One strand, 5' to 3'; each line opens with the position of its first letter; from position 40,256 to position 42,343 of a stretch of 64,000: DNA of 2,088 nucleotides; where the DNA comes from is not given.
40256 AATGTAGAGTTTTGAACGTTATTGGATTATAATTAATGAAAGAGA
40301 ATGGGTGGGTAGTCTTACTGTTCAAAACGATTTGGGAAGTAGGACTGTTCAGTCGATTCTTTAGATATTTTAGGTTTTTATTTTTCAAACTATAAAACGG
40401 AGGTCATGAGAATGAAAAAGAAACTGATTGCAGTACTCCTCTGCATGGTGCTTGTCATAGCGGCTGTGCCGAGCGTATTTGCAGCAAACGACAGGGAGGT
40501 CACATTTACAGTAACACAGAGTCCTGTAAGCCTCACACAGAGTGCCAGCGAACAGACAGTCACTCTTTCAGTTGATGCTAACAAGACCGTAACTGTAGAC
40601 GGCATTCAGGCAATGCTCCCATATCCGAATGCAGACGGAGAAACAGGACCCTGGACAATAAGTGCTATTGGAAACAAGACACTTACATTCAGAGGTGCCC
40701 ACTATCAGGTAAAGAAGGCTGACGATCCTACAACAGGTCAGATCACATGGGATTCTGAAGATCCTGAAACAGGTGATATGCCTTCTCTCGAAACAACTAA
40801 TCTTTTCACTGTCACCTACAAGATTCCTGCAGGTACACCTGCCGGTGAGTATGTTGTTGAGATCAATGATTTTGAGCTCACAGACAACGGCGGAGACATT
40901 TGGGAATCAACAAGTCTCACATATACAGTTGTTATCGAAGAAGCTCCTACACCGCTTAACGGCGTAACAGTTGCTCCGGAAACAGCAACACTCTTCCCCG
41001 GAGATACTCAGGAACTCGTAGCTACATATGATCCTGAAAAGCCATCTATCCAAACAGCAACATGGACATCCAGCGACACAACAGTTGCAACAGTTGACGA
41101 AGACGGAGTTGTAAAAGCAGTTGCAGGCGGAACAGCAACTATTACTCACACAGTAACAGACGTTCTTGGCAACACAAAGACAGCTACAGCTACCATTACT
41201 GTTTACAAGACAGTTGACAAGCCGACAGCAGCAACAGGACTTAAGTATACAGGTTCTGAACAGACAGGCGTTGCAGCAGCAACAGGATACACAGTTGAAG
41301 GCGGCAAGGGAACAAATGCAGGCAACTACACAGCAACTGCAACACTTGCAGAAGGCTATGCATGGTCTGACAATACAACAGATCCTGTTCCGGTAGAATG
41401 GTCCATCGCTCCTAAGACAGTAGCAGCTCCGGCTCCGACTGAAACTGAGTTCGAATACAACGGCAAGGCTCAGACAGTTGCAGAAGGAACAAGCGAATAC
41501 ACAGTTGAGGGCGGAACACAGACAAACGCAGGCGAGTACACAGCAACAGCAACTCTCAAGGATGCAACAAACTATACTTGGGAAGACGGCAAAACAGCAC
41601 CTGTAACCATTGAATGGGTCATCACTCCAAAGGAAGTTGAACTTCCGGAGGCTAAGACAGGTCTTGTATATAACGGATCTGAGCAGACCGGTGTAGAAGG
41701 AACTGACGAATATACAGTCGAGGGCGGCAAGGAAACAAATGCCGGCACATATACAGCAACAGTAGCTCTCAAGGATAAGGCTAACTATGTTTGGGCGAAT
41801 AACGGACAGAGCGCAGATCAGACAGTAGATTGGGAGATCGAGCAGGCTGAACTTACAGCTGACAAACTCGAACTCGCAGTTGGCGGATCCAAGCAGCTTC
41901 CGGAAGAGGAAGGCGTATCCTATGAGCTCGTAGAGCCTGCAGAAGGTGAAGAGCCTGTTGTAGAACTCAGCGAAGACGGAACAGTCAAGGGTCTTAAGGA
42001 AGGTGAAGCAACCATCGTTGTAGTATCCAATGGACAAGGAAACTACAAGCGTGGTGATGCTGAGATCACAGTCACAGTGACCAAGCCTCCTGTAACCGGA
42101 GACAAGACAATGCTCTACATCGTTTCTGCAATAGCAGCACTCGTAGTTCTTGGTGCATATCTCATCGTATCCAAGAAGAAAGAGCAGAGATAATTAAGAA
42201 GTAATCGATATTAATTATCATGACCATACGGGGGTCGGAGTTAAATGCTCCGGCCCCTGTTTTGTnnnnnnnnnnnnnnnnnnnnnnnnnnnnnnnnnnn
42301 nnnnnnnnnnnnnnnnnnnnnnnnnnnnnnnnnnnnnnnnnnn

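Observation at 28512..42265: Compact cohesin-dockerin surface-display cluster whose cargo is a giant subtilase and two unknown proteins, with no CAZymes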

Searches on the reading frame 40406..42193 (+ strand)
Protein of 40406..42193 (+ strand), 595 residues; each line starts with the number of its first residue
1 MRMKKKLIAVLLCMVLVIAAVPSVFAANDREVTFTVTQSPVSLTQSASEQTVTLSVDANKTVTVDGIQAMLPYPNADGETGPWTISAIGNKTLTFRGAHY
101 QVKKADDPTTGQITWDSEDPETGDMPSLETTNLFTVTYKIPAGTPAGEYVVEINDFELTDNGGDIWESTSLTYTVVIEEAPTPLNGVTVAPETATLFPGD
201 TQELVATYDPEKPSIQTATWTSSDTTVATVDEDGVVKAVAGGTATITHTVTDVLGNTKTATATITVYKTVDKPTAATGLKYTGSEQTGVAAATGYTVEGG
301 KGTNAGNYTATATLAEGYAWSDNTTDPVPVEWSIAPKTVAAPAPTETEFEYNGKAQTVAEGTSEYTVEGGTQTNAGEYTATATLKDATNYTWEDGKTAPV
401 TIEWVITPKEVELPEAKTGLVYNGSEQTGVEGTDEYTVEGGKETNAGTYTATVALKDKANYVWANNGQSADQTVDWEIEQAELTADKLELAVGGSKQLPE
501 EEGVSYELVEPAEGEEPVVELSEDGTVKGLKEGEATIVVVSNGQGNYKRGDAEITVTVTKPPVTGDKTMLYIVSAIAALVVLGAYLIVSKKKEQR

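Call 8: search_protein_families(library=pfam, proteins=[window:40412-42193:+], max_evalue=0.1)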
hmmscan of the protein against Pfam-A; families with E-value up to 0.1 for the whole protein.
window:40412-42193:+ (593 aa): 3 families
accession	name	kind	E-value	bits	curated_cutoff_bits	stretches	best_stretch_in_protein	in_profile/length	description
PF02368.24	Big_2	-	1.3e-15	57.6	22.8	2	184-253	4-74/79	Bacterial Ig-like domain (group 2)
PF25354.1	Ig_NUP210_16th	-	0.00053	19.9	27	1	214-252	28-67/72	NUP210-like, Ig-like domain 16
PF22359.2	Big-like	-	0.0065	17.1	27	1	215-251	2-38/48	Bacterial Ig-like domain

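Call 13: find_encoding_contigs(protein=window:40412-42193:+, flank=10000, max_places=6)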
Protein window:40412-42193:+ (593 aa): no gene with exactly this product is on record in the collection.

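Call 14: find_encoding_contigs(protein=window:40406-42193:+, flank=10000, max_places=6)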
Protein window:40406-42193:+ (595 aa): no gene with exactly this product is on record in the collection.

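Call 32: find_related_loci(query=window:40412-42193:+, collection=genome_contigs, flank=10000)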
Query window:40412-42193:+ (593 aa) in genome_contigs; peptide patterns used: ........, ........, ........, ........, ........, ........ (x = any residue, [..] = any of these).
313 stretches matched a pattern; 1 encode a relative of the query (tblastn E <= 1e-3); 1 distinct loci.
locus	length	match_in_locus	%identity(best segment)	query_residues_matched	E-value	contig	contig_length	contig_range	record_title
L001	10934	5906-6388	27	330-481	1e-6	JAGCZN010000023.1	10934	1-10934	MAG: Clostridia bacterium isolate RGIG10265 Yak_Rumen.Co__c1076824, whole genome shotgun sequence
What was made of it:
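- Tried and rejected: The scan of species-representative genomes gave only that one distant hit (call 32).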

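Call 33: find_homologous_proteins(query=window:40412-42193:+, max_evalue=1e-10)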
Query window:40412-42193:+ (593 aa): 579 proteins with E <= 1e-10 among 8000 candidates; the best 120 are listed.
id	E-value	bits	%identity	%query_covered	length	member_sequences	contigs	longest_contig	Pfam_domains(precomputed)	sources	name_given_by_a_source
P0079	0.0e+0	1191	93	100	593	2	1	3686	PF02368.25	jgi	-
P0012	2.4e-264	896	75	100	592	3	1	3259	PF26182.1,PF02368.25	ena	-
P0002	3.6e-136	473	48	100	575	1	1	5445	PF02368.25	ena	-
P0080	1.8e-132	461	44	55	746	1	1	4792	PF02368.25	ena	-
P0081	1.1e-127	445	46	100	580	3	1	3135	PF02368.25,PF26918.1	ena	-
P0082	3.8e-125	437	40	81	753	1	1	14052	PF02368.25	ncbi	-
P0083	1.8e-118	415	42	37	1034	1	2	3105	-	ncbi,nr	ncbi:MAG: hypothetical protein MJZ68_08995, partial [archaeon]|nr:hypothetical protein [archaeon]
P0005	2.1e-109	385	40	70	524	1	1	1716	PF07679.23,PF26182.1,PF22359.3,PF02368.25,PF26918.1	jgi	-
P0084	1.1e-100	356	52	62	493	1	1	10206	-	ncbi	-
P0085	2.3e-100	355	52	62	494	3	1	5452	-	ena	-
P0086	3.0e-97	345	51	62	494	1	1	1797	-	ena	-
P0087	5.0e-88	314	38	36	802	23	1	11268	-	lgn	-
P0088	1.4e-80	290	51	31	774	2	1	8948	PF18998.7,PF02368.25,PF26918.1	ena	-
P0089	4.3e-75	272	40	34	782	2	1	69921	PF07523.19,PF07668.18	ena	-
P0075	9.4e-71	257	44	55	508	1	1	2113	-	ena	-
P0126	3.3e-48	183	40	18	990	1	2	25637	PF21764.4,PF26182.1,PF00963.25,PF22359.3,PF02368.25,PF20578.5,PF26918.1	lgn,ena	-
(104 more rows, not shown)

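Call 34: find_encoding_contigs(protein=P0082, flank=10000, max_places=3)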
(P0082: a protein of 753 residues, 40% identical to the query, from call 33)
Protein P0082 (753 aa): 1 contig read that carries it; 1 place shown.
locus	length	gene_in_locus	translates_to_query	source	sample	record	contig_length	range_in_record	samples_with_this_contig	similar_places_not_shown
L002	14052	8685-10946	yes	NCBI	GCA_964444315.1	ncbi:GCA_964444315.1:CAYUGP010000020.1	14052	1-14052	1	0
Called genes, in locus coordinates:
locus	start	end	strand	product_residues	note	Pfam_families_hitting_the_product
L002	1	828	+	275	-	?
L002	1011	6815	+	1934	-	PF00082:Peptidase_S8, PF02225:PA, PF02368:Big_2, PF00404:Dockerin_1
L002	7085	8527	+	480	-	-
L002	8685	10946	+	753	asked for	PF02368:Big_2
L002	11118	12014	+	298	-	-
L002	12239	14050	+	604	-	?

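Call 73: search_protein_families(library=ncbifam, proteins=[window:40412-42193:+], max_evalue=0.01)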
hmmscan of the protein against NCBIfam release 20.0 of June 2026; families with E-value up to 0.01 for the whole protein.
window:40412-42193:+ (593 aa): 2 families
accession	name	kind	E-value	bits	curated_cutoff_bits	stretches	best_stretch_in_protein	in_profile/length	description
NF053514.2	JUQZ_fam_ocin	equivalog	2.9e-06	27.5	40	1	474-545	33-100/107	BLB8/JUQZ-1 family protein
NF053819.1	EF0750_LPXTG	subfamily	0.0018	18.7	47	0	1-42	1-44/105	EF2685/EF0750 family sortase-dependent surface protein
